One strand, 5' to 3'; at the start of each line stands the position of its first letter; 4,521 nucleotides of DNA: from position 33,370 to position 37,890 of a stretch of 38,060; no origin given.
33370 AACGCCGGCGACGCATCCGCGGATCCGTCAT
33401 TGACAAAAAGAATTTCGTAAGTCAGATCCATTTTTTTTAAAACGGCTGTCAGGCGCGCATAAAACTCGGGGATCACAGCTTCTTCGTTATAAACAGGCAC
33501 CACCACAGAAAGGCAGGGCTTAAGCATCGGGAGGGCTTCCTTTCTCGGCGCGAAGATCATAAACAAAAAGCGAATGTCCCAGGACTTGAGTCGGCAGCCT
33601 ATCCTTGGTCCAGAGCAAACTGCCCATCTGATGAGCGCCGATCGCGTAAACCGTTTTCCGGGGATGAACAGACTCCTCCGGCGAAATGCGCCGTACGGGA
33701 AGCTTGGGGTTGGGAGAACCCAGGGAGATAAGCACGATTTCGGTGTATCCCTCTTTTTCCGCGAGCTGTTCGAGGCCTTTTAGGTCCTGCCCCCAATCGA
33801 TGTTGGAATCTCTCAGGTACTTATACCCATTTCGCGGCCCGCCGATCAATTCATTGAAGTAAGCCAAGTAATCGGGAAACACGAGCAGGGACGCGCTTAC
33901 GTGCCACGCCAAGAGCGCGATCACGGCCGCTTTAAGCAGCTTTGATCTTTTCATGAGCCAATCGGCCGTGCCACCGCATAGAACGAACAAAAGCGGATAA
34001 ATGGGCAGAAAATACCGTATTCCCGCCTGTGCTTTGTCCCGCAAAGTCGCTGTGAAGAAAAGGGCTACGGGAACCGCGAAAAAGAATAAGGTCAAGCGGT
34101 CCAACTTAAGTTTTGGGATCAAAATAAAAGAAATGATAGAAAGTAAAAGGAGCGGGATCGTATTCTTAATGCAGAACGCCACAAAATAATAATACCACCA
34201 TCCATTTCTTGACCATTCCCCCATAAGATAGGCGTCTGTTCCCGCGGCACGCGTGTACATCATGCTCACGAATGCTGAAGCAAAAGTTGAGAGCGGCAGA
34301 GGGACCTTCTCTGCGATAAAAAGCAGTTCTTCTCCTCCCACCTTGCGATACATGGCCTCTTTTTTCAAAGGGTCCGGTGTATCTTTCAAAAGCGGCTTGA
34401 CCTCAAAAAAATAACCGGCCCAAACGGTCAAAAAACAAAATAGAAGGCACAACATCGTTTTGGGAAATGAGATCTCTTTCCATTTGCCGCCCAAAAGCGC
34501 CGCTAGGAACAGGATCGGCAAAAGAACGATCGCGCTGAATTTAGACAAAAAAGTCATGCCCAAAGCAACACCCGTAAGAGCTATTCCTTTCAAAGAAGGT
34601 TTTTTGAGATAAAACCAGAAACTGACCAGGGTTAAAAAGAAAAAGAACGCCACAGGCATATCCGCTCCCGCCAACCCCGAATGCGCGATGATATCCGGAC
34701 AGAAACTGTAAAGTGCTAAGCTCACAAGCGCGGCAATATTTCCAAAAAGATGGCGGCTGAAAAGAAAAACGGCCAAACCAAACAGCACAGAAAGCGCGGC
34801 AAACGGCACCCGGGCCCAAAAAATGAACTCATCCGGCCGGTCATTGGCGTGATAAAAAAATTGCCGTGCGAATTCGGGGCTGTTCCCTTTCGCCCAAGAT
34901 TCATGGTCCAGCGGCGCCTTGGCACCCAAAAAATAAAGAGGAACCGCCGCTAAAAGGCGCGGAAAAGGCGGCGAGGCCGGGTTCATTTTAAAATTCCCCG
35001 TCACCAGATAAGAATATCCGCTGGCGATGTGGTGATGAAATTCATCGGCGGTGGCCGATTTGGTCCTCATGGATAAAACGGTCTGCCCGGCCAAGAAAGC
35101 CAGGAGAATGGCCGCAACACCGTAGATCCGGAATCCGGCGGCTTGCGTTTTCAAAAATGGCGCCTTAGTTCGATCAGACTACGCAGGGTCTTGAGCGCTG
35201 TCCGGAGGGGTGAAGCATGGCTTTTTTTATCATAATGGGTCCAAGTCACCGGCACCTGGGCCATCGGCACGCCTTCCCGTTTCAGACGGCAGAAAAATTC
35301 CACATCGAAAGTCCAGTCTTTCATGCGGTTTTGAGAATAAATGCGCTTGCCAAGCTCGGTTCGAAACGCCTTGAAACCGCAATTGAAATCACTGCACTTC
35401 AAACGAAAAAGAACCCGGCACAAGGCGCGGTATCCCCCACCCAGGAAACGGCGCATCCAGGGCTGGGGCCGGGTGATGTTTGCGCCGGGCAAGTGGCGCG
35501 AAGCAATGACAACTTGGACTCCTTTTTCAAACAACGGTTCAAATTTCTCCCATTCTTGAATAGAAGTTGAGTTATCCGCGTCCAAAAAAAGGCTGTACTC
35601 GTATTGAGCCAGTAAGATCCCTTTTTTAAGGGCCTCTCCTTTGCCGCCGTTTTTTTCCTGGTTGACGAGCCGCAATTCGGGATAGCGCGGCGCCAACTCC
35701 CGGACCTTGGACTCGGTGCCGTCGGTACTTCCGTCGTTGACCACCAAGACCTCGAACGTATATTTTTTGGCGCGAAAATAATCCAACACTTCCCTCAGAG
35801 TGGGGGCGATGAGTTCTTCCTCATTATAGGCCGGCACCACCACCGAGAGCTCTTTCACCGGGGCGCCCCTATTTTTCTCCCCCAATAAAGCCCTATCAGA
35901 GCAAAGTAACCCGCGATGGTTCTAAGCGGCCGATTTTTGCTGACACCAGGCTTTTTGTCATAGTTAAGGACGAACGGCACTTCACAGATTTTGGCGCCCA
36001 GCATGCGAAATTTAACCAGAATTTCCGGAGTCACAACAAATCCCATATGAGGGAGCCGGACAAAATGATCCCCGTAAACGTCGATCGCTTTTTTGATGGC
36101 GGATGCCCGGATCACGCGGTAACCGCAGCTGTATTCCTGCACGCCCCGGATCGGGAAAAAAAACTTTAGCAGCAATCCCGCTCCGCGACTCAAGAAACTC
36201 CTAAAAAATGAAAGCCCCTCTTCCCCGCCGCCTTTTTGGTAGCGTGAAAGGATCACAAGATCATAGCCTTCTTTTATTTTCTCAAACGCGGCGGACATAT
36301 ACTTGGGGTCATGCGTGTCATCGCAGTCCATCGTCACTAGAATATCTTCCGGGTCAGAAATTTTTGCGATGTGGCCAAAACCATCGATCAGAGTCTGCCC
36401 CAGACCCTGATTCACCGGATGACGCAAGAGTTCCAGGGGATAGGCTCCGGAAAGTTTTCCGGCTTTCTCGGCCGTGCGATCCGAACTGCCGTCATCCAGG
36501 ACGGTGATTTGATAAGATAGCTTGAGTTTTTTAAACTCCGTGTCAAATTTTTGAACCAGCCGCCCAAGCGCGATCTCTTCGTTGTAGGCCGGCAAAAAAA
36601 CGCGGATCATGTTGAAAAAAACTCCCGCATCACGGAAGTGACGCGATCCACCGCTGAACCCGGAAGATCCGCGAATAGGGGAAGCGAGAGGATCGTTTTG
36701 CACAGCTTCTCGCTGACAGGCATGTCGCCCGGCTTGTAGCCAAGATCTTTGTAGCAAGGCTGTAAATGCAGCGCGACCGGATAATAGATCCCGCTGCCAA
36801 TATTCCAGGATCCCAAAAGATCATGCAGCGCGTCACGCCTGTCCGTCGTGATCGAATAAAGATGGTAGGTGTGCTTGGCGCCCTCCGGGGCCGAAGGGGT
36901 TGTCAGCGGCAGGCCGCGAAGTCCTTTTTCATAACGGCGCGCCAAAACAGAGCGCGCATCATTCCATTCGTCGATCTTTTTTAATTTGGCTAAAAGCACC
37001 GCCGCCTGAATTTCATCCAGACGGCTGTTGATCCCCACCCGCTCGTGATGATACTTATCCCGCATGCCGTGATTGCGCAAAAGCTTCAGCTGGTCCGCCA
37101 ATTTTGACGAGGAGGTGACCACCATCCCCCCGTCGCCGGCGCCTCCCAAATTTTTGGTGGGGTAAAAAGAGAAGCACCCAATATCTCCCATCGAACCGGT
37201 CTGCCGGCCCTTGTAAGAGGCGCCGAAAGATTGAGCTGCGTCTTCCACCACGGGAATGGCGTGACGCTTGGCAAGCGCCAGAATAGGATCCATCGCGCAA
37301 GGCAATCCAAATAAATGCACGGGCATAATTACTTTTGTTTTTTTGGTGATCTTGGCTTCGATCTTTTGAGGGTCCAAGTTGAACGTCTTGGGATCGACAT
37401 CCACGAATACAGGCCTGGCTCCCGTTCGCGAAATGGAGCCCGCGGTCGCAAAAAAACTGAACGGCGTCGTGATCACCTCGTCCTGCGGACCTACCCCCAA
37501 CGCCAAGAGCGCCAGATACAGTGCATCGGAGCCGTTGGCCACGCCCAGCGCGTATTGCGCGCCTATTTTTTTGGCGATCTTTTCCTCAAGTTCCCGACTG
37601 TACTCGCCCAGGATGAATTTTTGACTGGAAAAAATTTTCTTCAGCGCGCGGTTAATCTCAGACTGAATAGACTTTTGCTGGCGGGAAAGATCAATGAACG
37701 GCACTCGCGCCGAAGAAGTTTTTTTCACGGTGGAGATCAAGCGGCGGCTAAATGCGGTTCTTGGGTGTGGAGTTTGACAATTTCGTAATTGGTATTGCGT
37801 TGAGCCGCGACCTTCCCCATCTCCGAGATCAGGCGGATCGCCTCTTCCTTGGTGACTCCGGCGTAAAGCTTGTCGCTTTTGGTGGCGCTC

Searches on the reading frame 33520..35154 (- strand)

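Call 7: search_protein_families(library=pfam, proteins=[window:33520-35154:-], max_evalue=0.00001)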
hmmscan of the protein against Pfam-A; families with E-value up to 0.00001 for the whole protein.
window:33520-35154:- (544 aa): 1 family
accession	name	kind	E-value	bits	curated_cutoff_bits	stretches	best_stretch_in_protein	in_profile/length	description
PF13231.12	PMT_2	-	1.6e-13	51.6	26.1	1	114-244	24-154/160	Dolichyl-phosphate-mannose-protein mannosyltransferase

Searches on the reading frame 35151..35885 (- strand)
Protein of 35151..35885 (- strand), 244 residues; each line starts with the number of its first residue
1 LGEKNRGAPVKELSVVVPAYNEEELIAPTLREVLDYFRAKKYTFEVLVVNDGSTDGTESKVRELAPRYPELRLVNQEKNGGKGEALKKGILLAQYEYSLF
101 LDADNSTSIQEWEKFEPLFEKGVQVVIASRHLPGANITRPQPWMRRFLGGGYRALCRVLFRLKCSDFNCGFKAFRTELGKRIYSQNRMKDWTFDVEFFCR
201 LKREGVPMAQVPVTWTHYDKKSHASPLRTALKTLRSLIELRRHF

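Call 54: search_protein_families(library=pfam, proteins=[window:35151-35885:-], max_evalue=0.01)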
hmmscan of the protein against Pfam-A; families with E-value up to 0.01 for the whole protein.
window:35151-35885:- (244 aa): 3 families
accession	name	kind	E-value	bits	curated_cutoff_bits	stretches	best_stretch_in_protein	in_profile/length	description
PF00535.33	Glycos_transf_2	-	8.6e-31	107.6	23.3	1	14-178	1-163/168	Glycosyl transferase family 2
PF13641.12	Glyco_tranf_2_3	-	3.2e-12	47.4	27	1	13-215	3-208/230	Glycosyltransferase like family 2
PF10111.15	Glyco_tranf_2_2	-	2.1e-08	34.4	27.3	1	14-115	1-102/276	Glycosyltransferase like family 2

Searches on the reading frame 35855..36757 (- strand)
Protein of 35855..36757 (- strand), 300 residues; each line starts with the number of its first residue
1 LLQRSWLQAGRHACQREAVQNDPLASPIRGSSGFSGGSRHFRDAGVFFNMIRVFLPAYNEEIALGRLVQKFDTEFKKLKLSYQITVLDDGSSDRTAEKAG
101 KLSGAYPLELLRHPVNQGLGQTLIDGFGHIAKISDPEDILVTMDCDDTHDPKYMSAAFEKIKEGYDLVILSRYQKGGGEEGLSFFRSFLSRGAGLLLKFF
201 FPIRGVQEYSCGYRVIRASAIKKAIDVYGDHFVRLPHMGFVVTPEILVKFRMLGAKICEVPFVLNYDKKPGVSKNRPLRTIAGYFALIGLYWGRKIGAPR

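Call 54: search_protein_families(library=pfam, proteins=[window:35855-36757:-], max_evalue=0.01)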
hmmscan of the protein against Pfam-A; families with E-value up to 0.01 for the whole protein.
window:35855-36757:- (300 aa): 1 family
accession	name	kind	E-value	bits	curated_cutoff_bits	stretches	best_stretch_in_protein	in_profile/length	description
PF00535.33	Glycos_transf_2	-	2.4e-16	60.5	23.3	1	53-221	2-164/168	Glycosyl transferase family 2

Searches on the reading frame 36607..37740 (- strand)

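Call 54: search_protein_families(library=pfam, proteins=[window:36607-37740:-], max_evalue=0.01)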
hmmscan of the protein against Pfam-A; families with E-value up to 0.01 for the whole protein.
window:36607-37740:- (377 aa): 5 families
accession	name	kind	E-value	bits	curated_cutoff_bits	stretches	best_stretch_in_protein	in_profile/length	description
PF01041.23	DegT_DnrJ_EryC1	-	1.2e-122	410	19.8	1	24-371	2-359/360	DegT/DnrJ/EryC1/StrS aminotransferase family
PF00155.27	Aminotran_1_2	-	7.8e-08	32.3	19.7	1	46-139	42-151/361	Aminotransferase class I and II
PF01212.27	Beta_elim_lyase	-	5e-06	26.5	27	1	48-223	34-225/288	Beta-eliminating lyase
PF00266.25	Aminotran_5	-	2e-05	24.2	21.5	1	49-228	46-232/371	Aminotransferase class-V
PF01053.26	Cys_Met_Meta_PP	-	0.00013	21.1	27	1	49-223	55-227/381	Cys/Met metabolism PLP-dependent enzyme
